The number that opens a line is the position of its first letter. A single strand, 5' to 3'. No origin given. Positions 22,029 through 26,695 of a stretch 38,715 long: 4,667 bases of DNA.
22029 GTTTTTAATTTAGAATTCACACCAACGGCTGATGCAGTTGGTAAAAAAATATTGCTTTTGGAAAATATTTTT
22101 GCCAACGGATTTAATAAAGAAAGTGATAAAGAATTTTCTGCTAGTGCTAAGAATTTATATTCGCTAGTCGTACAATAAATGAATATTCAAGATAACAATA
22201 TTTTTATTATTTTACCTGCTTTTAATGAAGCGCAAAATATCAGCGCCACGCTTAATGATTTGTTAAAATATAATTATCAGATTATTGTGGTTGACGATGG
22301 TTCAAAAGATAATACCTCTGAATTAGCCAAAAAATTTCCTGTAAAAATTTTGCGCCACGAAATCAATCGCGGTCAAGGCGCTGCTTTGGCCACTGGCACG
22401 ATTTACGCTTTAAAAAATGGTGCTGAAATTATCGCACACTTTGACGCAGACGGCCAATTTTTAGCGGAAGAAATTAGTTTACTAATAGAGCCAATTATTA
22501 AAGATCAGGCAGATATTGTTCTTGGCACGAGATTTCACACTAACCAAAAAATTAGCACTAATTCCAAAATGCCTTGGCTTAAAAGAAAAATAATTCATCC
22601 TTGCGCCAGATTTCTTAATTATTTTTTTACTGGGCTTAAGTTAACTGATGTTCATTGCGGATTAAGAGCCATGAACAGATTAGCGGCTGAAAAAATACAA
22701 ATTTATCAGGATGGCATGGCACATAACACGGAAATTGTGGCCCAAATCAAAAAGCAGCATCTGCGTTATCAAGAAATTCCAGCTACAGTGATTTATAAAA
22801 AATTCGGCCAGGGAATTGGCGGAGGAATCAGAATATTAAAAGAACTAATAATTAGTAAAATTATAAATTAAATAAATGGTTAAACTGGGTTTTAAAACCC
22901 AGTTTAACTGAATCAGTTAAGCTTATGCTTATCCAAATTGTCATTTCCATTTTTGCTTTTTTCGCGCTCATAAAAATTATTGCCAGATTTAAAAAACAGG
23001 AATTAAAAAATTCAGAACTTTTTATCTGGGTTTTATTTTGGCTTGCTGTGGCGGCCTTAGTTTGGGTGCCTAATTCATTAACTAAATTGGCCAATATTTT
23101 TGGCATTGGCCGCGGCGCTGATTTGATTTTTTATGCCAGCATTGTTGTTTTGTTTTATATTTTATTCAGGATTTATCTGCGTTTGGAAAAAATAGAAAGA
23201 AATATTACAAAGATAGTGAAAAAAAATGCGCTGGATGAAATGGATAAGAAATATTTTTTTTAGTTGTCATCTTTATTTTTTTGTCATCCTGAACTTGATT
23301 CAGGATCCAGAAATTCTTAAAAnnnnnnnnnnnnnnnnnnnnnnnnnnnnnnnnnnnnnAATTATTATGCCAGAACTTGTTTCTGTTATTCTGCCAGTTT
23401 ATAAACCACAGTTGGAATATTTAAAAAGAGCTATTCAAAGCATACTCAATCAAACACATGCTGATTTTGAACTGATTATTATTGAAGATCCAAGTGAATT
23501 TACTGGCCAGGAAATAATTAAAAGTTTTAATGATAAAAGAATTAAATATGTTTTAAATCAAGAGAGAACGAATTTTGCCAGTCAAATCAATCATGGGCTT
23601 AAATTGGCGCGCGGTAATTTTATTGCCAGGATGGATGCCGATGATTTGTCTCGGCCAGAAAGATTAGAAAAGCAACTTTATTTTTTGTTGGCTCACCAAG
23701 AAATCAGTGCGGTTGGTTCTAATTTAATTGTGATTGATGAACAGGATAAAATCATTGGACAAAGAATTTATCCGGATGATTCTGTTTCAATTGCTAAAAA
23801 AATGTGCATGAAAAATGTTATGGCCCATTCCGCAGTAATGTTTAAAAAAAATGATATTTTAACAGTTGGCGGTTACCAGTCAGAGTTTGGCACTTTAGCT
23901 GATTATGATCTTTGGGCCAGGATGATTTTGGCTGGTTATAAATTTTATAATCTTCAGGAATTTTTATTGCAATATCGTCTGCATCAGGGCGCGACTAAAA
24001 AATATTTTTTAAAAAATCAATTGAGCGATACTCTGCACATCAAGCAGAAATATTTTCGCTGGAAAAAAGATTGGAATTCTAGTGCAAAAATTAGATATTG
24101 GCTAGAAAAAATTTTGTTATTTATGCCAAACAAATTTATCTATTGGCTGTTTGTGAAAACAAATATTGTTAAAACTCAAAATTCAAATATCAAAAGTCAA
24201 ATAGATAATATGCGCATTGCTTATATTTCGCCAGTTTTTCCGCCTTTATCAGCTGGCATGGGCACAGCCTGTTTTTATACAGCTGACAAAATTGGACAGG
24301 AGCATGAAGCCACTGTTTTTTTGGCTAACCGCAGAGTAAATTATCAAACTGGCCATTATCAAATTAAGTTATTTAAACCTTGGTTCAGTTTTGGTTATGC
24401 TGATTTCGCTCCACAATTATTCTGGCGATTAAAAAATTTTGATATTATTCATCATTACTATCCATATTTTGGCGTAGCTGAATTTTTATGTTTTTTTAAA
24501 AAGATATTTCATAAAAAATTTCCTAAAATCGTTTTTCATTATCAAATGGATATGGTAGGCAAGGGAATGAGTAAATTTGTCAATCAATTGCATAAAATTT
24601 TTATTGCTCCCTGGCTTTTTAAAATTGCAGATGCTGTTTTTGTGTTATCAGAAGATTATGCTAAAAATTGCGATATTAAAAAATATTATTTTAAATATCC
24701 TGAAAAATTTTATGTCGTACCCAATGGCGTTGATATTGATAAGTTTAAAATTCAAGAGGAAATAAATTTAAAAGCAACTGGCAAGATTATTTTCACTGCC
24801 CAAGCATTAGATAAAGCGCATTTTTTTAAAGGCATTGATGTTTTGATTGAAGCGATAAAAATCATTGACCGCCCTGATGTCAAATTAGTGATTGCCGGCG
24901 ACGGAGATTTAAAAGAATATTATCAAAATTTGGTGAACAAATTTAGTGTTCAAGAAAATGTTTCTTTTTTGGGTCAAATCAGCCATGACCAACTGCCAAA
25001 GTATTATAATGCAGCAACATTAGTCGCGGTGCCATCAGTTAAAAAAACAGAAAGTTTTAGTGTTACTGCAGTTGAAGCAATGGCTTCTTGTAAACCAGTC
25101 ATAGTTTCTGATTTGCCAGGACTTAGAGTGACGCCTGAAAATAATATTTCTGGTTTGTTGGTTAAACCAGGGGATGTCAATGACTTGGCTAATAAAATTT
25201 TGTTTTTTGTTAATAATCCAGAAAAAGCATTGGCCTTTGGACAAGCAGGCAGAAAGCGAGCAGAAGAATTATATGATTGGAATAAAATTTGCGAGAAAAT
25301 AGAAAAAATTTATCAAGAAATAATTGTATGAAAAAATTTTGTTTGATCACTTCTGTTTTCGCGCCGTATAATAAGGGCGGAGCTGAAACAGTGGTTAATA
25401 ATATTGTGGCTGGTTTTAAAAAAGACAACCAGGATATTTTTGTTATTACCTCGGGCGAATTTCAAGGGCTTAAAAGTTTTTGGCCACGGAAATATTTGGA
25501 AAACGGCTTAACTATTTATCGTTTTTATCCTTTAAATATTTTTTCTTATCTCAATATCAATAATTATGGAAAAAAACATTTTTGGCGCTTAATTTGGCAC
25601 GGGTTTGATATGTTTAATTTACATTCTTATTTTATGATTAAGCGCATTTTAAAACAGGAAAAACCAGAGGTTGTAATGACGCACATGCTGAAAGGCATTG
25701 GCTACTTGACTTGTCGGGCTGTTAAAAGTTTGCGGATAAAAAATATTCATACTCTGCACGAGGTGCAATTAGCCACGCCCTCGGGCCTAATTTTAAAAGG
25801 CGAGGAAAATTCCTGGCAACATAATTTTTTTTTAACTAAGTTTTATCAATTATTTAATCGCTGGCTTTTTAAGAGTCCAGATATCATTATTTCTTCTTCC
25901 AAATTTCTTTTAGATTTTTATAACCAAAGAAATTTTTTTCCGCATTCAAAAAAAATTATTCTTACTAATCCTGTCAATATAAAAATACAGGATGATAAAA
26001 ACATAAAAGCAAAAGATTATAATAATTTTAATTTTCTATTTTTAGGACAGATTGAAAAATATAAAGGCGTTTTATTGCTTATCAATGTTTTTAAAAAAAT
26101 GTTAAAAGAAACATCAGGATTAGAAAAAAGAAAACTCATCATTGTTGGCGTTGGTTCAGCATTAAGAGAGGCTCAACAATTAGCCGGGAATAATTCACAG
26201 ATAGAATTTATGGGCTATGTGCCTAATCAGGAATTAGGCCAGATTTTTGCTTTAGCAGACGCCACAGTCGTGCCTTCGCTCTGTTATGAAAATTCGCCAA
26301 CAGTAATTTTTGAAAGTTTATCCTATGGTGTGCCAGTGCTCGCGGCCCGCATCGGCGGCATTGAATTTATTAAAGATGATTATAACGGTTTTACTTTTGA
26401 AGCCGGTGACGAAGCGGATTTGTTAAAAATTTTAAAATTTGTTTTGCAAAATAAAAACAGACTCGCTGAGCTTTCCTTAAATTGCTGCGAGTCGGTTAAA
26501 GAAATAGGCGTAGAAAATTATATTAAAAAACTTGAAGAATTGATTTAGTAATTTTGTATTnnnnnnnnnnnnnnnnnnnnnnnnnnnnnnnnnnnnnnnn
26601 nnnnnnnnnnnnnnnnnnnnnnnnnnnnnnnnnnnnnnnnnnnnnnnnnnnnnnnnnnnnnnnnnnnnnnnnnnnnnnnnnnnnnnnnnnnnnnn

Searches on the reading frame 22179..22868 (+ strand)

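Call 64: search_protein_families(library=pfam, proteins=[window:22179-22868:+], max_evalue=0.001)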
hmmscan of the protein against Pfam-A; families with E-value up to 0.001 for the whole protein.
window:22179-22868:+ (230 aa): 1 family
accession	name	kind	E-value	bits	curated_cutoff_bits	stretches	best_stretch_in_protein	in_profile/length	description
PF00535.33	Glycos_transf_2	-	1.1e-31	110.5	23.3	1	10-173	2-167/168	Glycosyl transferase family 2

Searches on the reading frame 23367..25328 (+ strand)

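Call 64: search_protein_families(library=pfam, proteins=[window:23367-25328:+], max_evalue=0.001)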
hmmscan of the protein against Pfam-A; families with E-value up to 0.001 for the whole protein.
window:23367-25328:+ (654 aa): 8 families
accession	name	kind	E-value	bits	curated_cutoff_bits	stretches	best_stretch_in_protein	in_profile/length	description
PF00534.26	Glycos_transf_1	-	3.7e-39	134.4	26.4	1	459-631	2-172/172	Glycosyl transferases group 1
PF13692.12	Glyco_trans_1_4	-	1.4e-29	103.6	27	1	486-616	13-141/142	Glycosyl transferases group 1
PF00535.33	Glycos_transf_2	-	6e-26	91.8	23.3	1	6-132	1-128/168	Glycosyl transferase family 2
PF10111.15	Glyco_tranf_2_2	-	3.1e-13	50.3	27.3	1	6-213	1-225/276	Glycosyltransferase like family 2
PF13524.12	Glyco_trans_1_2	-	8.6e-10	39.2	25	1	501-645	11-142/144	Glycosyl transferase-like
PF13641.12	Glyco_tranf_2_3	-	3.1e-09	37.6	27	1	2-120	1-123/230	Glycosyltransferase like family 2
PF13439.12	Glyco_transf_4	-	2e-08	34.9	28.5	1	297-458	3-169/170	Glycosyltransferase Family 4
PF20706.3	GT4-conflict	-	0.00054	19.5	26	1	470-643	196-383/385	Family 4 Glycosyltransferase in conflict systems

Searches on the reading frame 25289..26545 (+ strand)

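Call 64: search_protein_families(library=pfam, proteins=[window:25289-26545:+], max_evalue=0.001)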
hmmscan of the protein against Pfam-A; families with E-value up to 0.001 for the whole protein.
window:25289-26545:+ (419 aa): 4 families
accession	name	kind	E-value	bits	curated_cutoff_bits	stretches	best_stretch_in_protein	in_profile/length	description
PF00534.26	Glycos_transf_1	-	3.4e-24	85.7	26.4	1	234-395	3-165/172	Glycosyl transferases group 1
PF13692.12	Glyco_trans_1_4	-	3.4e-23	82.9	27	1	248-387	3-141/142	Glycosyl transferases group 1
PF13439.12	Glyco_transf_4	-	6.9e-12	46.2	28.5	1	30-231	2-168/170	Glycosyltransferase Family 4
PF13579.12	Glyco_trans_4_4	-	2.4e-06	28.4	29.7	1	30-215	1-146/158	Glycosyl transferase 4-like domain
